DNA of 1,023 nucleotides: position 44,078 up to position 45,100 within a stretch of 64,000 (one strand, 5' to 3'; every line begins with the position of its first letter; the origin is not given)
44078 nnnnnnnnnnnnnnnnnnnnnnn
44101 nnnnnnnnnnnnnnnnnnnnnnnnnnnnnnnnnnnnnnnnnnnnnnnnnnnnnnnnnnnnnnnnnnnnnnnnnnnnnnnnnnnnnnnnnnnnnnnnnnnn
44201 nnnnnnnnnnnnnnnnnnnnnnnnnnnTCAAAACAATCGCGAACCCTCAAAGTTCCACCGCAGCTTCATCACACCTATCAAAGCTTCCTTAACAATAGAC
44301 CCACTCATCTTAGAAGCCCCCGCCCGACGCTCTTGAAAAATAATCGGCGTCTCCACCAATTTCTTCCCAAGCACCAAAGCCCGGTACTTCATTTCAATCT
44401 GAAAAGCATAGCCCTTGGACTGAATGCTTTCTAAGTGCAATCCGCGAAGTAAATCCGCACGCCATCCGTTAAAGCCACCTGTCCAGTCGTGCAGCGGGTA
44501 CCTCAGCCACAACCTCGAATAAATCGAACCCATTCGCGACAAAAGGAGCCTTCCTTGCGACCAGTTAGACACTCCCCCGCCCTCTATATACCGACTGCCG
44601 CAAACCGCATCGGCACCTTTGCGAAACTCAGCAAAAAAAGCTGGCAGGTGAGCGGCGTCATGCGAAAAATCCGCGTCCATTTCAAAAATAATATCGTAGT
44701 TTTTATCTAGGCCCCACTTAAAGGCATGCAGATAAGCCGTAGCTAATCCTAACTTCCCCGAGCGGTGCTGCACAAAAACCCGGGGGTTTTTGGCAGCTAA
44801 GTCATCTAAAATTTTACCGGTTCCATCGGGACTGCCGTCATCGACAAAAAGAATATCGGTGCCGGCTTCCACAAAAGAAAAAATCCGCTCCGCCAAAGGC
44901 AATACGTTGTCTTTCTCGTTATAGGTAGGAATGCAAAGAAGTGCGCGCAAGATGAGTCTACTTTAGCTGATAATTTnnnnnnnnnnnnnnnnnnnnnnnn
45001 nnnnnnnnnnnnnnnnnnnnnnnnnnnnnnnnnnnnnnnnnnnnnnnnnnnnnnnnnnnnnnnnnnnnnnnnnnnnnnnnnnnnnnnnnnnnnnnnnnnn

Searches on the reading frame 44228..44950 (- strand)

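Call 9: search_protein_families(library=pfam, proteins=[window:44228-44950:-])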
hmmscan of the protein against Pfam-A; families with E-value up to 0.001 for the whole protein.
window:44228-44950:- (240 aa): 1 family
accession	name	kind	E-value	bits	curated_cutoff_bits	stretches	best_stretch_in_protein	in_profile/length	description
PF00535.33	Glycos_transf_2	-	1.3e-25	90.7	23.3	1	6-168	3-164/168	Glycosyl transferase family 2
